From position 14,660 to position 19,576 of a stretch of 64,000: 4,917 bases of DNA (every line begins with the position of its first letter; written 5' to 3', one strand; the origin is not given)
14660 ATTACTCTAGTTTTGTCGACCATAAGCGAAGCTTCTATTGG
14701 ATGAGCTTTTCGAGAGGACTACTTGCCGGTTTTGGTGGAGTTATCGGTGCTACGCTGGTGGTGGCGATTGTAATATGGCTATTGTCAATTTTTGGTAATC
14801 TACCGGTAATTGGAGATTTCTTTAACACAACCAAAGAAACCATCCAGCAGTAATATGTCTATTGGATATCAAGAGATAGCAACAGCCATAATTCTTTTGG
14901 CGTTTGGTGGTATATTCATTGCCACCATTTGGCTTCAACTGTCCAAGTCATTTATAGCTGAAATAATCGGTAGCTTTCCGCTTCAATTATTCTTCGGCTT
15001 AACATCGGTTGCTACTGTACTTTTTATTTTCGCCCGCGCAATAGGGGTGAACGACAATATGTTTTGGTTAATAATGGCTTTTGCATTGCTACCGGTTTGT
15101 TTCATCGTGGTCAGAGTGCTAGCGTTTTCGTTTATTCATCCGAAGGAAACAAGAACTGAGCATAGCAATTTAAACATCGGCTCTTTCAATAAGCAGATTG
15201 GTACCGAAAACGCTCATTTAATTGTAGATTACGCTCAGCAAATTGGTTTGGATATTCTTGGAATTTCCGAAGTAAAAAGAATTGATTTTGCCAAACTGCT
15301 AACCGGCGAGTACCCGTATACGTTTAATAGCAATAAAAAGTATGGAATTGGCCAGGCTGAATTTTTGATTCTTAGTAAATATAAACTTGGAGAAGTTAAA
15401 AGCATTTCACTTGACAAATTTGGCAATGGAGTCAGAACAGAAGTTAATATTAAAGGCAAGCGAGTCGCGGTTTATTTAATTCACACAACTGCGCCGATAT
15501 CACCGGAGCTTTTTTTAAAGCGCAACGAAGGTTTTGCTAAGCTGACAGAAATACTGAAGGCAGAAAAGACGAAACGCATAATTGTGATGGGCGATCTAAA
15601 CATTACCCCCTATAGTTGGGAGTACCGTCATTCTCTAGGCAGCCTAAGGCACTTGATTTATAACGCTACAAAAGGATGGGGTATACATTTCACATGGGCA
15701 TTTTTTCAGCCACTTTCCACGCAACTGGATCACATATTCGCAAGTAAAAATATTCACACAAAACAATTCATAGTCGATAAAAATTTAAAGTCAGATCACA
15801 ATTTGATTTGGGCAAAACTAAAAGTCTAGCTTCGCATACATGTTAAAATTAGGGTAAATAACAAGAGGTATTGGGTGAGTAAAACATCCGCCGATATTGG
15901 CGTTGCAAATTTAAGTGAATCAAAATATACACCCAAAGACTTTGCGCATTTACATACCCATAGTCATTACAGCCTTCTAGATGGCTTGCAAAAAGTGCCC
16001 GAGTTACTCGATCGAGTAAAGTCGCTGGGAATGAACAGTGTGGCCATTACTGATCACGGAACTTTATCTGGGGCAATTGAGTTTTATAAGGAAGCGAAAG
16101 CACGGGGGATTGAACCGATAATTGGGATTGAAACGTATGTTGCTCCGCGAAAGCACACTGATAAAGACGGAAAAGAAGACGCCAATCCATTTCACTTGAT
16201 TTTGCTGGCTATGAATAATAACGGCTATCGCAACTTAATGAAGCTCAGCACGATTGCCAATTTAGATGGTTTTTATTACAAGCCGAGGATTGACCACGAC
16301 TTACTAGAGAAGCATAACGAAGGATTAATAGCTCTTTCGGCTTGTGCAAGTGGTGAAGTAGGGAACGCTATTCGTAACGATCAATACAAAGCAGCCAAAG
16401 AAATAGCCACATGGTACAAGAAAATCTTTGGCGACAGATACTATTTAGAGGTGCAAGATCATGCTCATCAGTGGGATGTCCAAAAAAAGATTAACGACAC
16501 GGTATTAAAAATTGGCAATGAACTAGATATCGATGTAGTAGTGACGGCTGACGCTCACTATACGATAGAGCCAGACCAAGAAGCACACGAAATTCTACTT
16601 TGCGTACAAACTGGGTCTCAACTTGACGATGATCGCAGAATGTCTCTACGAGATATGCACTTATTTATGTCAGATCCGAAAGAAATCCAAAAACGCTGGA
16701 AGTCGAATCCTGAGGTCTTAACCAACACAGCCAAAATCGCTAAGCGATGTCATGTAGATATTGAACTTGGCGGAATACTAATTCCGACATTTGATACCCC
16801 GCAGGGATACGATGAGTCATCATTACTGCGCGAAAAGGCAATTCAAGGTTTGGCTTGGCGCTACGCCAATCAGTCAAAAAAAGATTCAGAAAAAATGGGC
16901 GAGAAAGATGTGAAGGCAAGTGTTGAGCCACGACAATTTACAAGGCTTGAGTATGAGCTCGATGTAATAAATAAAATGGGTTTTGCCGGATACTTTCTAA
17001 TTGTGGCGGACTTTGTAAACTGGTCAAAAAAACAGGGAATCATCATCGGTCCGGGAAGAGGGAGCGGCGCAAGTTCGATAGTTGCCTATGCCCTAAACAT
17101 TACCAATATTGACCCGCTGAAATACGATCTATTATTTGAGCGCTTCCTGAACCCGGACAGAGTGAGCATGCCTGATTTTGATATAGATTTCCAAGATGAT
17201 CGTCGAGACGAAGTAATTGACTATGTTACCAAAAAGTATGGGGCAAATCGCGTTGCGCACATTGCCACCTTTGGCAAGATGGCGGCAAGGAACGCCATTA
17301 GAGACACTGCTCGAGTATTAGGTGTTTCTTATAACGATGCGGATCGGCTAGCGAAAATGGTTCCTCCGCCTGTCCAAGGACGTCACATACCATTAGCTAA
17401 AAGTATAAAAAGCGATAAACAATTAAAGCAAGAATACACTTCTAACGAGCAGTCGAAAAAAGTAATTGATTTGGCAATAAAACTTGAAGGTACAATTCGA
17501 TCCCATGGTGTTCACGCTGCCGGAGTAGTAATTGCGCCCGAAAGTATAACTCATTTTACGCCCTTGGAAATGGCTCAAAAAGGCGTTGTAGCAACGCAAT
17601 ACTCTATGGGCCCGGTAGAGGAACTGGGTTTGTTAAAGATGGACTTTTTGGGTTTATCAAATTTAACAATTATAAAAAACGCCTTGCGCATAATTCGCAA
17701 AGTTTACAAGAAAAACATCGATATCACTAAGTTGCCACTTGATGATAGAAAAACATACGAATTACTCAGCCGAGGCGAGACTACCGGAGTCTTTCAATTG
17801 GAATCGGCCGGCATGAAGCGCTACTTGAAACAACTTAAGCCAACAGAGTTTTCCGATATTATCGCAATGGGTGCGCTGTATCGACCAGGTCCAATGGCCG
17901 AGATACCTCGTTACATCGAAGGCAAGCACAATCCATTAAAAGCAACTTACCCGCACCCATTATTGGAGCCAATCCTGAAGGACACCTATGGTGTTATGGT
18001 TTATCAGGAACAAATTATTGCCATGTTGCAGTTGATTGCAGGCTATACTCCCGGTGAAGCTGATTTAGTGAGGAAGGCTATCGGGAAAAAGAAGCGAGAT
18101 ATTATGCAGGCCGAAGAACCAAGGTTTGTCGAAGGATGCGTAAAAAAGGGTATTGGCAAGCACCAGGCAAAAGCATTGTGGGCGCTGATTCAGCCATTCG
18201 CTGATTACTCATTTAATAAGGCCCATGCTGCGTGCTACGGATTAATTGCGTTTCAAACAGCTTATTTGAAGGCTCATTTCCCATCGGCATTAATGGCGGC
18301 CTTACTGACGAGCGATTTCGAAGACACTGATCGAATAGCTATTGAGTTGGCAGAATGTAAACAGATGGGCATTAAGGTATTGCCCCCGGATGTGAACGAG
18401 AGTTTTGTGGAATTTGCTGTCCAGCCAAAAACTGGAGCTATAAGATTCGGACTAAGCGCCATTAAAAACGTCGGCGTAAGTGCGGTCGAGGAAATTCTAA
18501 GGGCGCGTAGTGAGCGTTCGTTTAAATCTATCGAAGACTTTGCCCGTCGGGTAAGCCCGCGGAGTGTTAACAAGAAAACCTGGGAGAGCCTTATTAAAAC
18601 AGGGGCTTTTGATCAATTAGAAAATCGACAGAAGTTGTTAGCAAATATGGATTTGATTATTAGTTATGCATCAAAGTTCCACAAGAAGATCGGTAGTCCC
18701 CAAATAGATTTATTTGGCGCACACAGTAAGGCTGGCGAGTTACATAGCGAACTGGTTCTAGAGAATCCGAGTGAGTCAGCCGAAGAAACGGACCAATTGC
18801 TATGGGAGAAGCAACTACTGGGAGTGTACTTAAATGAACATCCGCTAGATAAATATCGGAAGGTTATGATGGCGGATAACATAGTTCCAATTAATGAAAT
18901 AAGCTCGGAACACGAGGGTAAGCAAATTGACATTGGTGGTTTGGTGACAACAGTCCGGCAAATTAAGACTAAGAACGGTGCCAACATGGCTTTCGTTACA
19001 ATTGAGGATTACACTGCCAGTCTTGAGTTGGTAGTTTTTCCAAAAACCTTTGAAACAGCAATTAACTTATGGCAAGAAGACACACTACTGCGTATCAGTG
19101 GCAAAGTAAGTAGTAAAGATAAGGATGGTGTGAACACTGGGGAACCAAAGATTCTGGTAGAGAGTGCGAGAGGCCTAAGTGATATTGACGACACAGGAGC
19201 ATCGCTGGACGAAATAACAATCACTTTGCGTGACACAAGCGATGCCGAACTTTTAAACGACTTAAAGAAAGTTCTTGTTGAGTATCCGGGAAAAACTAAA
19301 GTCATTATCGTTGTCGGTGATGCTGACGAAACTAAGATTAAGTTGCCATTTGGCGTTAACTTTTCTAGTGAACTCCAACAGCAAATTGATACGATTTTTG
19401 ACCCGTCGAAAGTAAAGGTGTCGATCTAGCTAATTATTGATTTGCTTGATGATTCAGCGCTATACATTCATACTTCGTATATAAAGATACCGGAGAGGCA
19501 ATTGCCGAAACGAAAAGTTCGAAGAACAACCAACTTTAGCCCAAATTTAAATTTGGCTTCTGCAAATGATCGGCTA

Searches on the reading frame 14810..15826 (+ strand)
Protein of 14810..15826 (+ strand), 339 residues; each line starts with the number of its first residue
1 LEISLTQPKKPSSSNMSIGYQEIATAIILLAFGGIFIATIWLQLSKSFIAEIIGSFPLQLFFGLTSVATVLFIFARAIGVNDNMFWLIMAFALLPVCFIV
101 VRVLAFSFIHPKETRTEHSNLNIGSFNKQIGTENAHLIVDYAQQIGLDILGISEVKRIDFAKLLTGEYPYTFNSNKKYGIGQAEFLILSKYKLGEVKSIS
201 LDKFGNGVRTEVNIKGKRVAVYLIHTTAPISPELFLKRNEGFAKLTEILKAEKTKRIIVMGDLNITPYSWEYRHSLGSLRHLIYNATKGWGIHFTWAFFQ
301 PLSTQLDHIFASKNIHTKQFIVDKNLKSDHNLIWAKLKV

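Call 76: search_protein_families(library=pfam, proteins=[window:14810-15826:+], max_evalue=0.00001)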
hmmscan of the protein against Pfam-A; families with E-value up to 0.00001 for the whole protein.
window:14810-15826:+ (339 aa): 2 families
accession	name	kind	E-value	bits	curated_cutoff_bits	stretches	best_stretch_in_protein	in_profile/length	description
PF03372.29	Exo_endo_phos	-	5.9e-17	62.6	24.5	1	135-330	19-225/225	Endonuclease/Exonuclease/phosphatase family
PF14529.12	Exo_endo_phos_2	-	2.7e-06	27.7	27.4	1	241-333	17-116/117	Endonuclease-reverse transcriptase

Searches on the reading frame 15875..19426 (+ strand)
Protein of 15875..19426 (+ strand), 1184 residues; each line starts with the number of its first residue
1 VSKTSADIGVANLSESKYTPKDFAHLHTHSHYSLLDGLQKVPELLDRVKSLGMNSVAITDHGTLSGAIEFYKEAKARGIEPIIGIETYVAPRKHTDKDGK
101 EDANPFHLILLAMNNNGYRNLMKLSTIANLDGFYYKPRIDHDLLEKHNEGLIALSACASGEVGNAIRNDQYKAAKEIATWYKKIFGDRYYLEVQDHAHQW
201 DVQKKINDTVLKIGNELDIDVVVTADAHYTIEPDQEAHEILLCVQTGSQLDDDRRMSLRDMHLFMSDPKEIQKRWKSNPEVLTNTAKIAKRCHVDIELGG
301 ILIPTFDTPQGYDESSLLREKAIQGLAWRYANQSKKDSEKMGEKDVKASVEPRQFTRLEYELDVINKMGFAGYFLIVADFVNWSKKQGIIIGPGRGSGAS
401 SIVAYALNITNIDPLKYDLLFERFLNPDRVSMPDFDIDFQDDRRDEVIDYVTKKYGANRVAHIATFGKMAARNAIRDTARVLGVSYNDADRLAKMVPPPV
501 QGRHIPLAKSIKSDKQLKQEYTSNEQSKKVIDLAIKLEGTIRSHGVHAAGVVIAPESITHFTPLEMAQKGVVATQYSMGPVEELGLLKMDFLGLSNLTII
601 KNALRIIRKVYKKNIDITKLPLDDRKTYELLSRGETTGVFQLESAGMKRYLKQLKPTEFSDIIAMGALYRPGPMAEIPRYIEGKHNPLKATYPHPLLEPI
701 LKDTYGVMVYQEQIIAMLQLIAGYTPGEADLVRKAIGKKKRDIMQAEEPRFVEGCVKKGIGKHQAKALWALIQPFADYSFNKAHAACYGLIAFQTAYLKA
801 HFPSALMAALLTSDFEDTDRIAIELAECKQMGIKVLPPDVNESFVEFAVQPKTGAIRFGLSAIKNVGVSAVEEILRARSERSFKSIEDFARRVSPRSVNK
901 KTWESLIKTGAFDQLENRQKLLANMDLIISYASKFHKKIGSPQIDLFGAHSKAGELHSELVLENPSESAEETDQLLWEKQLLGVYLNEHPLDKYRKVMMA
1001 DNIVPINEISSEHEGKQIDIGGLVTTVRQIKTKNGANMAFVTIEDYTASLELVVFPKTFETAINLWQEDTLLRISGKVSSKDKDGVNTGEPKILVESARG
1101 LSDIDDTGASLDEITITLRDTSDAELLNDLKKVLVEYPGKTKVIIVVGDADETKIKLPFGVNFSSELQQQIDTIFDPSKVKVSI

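Call 76: search_protein_families(library=pfam, proteins=[window:15875-19426:+], max_evalue=0.00001)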
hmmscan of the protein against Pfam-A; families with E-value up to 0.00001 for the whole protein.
window:15875-19426:+ (1184 aa): 5 families
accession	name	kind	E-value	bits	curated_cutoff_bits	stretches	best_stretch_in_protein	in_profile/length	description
PF07733.18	DNA_pol3_alpha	-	1.2e-99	333.6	23.9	1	318-593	3-260/260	Bacterial DNA polymerase III alpha NTPase domain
PF17657.6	DNA_pol3_finger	-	5.9e-63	211.6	22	1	596-759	1-166/166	Bacterial DNA polymerase III alpha subunit finger domain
PF02811.25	PHP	-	1.1e-58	198.6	26.4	1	25-196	1-164/164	PHP domain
PF14579.12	HHH_6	-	1.7e-29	102.3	25.6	1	832-920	1-89/90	Helix-hairpin-helix motif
PF01336.31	tRNA_anti-codon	-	7.8e-12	45.4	27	1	1020-1097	3-71/75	OB-fold nucleic acid binding domain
